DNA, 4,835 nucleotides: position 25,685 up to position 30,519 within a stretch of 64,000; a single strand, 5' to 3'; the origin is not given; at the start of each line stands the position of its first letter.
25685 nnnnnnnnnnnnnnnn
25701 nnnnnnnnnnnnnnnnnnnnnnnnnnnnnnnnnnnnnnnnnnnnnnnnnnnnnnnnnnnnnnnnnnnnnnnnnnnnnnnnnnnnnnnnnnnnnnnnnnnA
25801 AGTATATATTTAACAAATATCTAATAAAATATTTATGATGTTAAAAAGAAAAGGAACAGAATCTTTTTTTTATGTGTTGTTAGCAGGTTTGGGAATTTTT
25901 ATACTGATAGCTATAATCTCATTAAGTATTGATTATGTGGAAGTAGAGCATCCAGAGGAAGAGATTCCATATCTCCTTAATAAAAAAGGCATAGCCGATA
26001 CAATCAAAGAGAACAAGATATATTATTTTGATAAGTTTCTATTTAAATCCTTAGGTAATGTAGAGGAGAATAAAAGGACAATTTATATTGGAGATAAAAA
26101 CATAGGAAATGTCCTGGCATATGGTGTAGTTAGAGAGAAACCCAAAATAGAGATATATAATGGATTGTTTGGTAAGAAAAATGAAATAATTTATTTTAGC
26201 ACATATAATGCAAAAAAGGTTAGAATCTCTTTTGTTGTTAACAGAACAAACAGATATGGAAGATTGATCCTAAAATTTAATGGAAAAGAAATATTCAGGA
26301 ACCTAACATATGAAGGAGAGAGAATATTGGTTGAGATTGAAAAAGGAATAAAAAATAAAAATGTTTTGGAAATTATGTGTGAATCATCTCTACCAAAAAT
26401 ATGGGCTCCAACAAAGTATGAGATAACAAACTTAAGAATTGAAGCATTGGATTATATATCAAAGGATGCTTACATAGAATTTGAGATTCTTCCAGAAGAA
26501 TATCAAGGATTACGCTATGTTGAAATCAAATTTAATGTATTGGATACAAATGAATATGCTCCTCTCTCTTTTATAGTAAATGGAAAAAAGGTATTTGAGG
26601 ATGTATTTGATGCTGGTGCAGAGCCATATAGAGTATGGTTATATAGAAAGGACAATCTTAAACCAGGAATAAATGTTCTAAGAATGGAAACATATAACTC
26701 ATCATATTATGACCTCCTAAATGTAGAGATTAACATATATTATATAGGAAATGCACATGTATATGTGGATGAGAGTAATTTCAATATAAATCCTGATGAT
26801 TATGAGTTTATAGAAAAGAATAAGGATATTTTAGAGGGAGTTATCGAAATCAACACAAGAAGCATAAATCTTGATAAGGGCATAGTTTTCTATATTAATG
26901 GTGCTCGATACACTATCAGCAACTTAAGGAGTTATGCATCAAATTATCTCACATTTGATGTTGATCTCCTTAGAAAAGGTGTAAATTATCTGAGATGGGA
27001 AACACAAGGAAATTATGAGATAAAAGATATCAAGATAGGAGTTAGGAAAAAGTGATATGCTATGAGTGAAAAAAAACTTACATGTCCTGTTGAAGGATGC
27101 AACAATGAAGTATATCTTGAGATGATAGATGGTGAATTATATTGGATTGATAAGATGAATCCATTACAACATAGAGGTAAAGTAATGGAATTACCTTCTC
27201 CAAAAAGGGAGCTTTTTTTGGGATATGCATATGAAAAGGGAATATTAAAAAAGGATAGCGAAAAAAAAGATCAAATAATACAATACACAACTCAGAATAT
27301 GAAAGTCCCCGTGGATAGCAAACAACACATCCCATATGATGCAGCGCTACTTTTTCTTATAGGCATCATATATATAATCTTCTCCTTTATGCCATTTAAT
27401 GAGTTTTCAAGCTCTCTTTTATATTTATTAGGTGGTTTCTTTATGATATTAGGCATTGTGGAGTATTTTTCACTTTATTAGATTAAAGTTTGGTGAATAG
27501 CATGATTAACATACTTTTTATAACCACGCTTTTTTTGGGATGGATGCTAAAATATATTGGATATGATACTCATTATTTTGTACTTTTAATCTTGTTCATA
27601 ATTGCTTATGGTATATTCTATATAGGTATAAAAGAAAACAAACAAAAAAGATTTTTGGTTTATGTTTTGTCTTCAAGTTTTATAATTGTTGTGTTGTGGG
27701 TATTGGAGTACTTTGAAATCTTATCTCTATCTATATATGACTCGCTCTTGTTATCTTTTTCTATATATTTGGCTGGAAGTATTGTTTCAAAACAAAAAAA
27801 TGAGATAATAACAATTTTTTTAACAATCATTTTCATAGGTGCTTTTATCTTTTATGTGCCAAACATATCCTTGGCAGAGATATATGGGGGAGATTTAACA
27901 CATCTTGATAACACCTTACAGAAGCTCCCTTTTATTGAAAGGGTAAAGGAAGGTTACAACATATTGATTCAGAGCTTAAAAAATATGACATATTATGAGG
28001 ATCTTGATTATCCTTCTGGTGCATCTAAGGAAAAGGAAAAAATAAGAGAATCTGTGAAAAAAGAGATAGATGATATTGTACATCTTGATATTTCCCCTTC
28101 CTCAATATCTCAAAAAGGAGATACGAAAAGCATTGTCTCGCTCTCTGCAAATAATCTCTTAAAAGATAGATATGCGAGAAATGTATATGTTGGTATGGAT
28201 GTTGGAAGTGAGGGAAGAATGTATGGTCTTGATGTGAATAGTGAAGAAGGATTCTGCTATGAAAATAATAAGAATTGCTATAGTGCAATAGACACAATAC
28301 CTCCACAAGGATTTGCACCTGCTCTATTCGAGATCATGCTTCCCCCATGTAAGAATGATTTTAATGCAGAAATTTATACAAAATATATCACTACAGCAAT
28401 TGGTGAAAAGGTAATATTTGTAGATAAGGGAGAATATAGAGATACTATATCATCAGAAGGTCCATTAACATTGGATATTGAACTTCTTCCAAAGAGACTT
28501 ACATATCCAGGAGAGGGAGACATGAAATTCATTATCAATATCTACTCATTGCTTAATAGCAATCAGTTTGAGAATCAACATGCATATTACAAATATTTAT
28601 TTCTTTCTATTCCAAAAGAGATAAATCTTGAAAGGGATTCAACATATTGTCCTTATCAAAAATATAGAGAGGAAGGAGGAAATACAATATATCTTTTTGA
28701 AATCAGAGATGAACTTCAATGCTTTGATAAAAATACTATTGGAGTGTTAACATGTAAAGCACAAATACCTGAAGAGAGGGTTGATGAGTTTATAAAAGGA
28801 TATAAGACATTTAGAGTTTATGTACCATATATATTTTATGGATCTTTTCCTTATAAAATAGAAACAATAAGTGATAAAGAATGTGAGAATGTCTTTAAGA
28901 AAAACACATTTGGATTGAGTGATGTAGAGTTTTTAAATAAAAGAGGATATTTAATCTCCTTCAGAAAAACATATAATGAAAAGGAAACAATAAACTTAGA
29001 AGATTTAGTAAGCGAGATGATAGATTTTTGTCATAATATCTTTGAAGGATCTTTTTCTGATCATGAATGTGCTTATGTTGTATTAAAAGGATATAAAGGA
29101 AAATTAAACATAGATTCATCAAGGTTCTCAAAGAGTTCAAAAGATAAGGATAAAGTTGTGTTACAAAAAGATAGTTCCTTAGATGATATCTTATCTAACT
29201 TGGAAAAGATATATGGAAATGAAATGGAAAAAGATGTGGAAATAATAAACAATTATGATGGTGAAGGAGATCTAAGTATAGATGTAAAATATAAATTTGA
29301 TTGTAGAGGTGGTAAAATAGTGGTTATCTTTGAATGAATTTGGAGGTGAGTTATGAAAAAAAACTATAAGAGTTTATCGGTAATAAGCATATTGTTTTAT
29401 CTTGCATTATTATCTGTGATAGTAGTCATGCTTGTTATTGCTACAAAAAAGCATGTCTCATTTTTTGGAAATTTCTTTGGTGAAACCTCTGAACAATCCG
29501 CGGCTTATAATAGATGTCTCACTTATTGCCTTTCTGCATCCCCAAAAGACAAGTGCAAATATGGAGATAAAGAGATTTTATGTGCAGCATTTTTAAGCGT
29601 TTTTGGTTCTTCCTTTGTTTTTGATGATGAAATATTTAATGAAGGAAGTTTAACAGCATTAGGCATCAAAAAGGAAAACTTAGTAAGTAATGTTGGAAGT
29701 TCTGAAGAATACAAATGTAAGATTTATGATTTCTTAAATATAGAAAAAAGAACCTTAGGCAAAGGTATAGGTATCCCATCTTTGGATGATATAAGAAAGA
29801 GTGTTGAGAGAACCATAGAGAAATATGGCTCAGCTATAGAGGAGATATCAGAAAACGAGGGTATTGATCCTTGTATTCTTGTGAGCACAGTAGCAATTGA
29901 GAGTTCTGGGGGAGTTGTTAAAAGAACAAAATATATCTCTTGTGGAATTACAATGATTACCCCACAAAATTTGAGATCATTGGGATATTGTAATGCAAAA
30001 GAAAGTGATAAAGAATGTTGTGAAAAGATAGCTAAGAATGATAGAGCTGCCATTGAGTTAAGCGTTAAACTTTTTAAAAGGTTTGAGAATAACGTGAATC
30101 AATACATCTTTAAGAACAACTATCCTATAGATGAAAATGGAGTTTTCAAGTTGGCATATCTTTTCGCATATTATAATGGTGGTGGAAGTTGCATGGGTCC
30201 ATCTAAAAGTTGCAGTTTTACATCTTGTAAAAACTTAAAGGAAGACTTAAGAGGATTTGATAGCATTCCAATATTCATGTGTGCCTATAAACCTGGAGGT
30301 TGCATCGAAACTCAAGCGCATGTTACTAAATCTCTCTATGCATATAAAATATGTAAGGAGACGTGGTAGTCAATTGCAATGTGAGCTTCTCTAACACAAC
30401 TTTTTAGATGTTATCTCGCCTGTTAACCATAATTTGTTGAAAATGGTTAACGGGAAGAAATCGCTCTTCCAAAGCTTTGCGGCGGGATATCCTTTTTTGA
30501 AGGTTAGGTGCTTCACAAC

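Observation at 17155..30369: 13-kb same-strand cell-surface locus led by a MinD-like ATPase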

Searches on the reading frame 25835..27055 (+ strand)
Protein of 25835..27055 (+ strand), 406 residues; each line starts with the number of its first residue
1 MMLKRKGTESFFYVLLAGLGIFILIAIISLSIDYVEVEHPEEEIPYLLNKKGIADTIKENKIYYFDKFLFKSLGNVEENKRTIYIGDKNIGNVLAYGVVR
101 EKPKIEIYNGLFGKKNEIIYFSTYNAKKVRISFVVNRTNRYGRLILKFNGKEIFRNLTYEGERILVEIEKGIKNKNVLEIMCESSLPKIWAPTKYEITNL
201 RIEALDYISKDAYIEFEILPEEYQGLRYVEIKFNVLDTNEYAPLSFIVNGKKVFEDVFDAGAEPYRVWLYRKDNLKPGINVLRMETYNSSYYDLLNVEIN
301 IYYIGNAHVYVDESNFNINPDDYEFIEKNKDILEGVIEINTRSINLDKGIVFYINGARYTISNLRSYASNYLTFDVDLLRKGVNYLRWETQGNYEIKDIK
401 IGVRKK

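Call 4: search_protein_families(library=pfam, proteins=[window:25835-27055:+], max_evalue=0.1)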
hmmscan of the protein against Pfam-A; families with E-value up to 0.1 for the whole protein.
window:25835-27055:+ (406 aa): 0 families

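Call 5: search_protein_families(library=ncbifam, proteins=[window:25835-27055:+], max_evalue=0.1)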
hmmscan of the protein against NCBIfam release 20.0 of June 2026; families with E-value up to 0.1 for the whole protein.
window:25835-27055:+ (406 aa): 0 families

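Call 15: search_protein_families(library=phrogs, proteins=[window:25835-27055:+], max_evalue=0.1)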
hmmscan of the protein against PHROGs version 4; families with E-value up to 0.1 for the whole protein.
window:25835-27055:+ (406 aa): 1 family
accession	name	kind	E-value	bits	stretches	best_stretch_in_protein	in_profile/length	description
phrog_25546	-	unknown function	0.092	13.8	0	20-75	13-71/84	-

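Call 33: search_protein_families(library=pfam, proteins=[window:25835-27055:+], max_evalue=10)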
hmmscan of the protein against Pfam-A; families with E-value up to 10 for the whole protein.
window:25835-27055:+ (406 aa): 0 families

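Call 92: search_solved_structures(query=window:25835-27055:+, max_evalue=10)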
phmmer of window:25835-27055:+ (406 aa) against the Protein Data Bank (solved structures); distinct sequences matched with E-value up to 10: 1.
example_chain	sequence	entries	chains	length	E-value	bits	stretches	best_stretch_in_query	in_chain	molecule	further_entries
4ffk_A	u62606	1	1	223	0.39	12.9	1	326-378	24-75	Superoxide dismutase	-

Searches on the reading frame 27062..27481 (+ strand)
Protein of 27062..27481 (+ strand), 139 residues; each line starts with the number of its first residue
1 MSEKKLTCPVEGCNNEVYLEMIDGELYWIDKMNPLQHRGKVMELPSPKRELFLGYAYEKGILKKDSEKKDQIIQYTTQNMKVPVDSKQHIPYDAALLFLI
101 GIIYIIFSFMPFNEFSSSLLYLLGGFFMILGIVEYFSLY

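Call 4: search_protein_families(library=pfam, proteins=[window:27062-27481:+], max_evalue=0.1)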
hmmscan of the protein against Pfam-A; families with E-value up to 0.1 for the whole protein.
window:27062-27481:+ (139 aa): 0 families

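Call 5: search_protein_families(library=ncbifam, proteins=[window:27062-27481:+], max_evalue=0.1)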
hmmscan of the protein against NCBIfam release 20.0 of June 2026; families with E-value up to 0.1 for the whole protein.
window:27062-27481:+ (139 aa): 1 family
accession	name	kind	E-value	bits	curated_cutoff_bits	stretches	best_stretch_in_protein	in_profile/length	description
NF052628.1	SrfF_fam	equivalog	0.022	14.2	440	0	4-59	111-167/341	SrfF family effector protein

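Call 15: search_protein_families(library=phrogs, proteins=[window:27062-27481:+], max_evalue=0.1)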
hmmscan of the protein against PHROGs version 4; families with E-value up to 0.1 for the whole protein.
window:27062-27481:+ (139 aa): 0 families

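Call 108: search_protein_families(library=pfam, proteins=[window:27062-27481:+], max_evalue=10)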
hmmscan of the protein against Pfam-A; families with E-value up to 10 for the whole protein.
window:27062-27481:+ (139 aa): 1 family
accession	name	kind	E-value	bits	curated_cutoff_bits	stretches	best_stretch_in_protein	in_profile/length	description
PF02634.21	FdhD-NarQ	-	0.2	11.8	27.2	1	40-86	17-63/237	FdhD/NarQ family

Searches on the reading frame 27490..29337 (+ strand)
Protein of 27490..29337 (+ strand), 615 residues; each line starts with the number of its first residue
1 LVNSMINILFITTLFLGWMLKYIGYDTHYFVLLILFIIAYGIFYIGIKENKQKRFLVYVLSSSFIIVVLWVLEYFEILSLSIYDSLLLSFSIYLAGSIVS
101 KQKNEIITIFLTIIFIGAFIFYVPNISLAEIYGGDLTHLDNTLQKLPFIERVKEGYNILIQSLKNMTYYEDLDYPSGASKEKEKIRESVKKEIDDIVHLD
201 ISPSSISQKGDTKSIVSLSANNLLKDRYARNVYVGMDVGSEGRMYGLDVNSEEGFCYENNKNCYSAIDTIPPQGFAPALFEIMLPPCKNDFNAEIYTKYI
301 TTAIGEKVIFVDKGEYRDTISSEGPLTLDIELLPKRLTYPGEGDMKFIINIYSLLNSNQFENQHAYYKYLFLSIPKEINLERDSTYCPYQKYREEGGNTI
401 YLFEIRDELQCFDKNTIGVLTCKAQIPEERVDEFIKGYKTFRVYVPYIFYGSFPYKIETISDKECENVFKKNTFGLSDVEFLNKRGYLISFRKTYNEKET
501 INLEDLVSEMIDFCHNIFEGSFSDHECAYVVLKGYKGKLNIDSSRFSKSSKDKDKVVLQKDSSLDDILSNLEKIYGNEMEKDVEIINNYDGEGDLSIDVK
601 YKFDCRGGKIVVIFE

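Call 4: search_protein_families(library=pfam, proteins=[window:27490-29337:+], max_evalue=0.1)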
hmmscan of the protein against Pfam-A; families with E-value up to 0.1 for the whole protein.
window:27490-29337:+ (615 aa): 0 families

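Call 5: search_protein_families(library=ncbifam, proteins=[window:27490-29337:+], max_evalue=0.1)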
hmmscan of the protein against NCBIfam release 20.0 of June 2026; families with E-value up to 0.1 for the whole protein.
window:27490-29337:+ (615 aa): 1 family
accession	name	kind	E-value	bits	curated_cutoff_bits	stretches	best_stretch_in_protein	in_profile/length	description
NF010397.0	PRK13825.1-1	equivalog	0.071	12.1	882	0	2-74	145-215/436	conjugal transfer protein TraB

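Call 15: search_protein_families(library=phrogs, proteins=[window:27490-29337:+], max_evalue=0.1)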
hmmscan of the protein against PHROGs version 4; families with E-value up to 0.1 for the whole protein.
window:27490-29337:+ (615 aa): 0 families

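Call 16: find_homologous_proteins(query=window:27490-29337:+, max_evalue=0.001)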
Query window:27490-29337:+ (615 aa): 1 proteins with E <= 0.001 among 8000 candidates.
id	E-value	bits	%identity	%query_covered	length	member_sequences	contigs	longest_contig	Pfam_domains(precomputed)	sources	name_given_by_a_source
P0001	0.0e+0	1343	100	98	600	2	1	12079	-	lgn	-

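Call 91: search_solved_structures(query=window:27490-29337:+, max_evalue=10)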
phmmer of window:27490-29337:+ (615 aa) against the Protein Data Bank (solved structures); distinct sequences matched with E-value up to 10: 0.

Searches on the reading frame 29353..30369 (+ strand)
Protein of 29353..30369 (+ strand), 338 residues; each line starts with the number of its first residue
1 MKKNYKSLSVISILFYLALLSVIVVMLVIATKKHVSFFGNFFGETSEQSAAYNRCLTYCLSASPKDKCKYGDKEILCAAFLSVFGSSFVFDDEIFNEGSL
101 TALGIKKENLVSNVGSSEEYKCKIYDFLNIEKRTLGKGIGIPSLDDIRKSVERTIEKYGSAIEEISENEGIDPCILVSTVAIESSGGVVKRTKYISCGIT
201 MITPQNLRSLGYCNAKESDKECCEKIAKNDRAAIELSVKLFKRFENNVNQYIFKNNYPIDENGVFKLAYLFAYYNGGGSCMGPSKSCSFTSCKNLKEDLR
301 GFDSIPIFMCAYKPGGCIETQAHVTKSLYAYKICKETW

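Call 9: search_protein_families(library=pfam, proteins=[window:29353-30369:+], max_evalue=0.01)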
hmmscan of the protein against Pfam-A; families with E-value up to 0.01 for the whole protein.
window:29353-30369:+ (338 aa): 0 families

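Call 14: search_solved_structures(query=window:29353-30369:+, max_evalue=10, show_alignments=2)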
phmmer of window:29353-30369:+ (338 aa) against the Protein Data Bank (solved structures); distinct sequences matched with E-value up to 10: 0.

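Call 15: search_protein_families(library=phrogs, proteins=[window:29353-30369:+], max_evalue=0.1)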
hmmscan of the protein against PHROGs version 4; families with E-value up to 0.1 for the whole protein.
window:29353-30369:+ (338 aa): 1 family
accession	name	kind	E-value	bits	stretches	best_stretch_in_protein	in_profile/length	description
phrog_32929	-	unknown function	0.033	13.5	1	27-116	229-315/685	-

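Call 33: search_protein_families(library=pfam, proteins=[window:29353-30369:+], max_evalue=10)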
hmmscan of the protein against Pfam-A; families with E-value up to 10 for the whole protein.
window:29353-30369:+ (338 aa): 1 family
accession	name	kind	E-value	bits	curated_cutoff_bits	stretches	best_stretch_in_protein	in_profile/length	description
PF05702.16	Herpes_UL49_5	-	0.024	15.2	22.2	1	9-37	60-88/98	Herpesvirus UL49.5 envelope/tegument protein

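Call 65: predict_structure(protein=window:29353-30369:+)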
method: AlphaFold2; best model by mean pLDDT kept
length: 338 residues; sequences in the alignment: 1
mean_pLDDT: 43.5   pTM: 0.37
mean pLDDT of the five models: 43.5, 40.0, 37.5, 35.9, 32.0
residues with pLDDT >= 90: 0; 70-90: 37; 50-70: 77; < 50: 224
segments of 3 or more residues with pLDDT < 50: 1-4, 31-143, 182-203, 243-325
pLDDT, mean of each block of 10 residues (from residue 1): 53 77 65 36 35 41 33 32 28 32 34 32 30 26 56 75 70 60 35 34 52 70 62 57 45 34 32 30 23 26 25 28 48 66
secondary structure, 60 per line:
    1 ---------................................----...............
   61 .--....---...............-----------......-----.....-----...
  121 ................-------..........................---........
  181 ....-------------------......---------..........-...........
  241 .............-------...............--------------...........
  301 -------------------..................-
elements in order: H10-41 H46-61 H64-67 H71-85 H97-102 H108-112 H118-136 H144-169 H173-184 H204-209 H219-228 H230-253 H261-275 H290-300 H320-337

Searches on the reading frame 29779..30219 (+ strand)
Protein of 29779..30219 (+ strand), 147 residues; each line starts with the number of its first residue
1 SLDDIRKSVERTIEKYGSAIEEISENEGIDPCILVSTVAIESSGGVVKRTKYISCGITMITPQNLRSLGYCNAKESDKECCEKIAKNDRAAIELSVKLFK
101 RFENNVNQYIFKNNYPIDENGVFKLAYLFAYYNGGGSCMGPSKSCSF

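Call 108: search_protein_families(library=pfam, proteins=[window:29779-30219:+], max_evalue=10)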
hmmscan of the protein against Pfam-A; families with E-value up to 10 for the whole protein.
seq(147 aa): 1 family
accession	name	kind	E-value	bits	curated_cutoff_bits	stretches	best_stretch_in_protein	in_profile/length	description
PF01464.25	SLT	-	0.057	13.4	21.3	1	19-115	2-86/117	Transglycosylase SLT domain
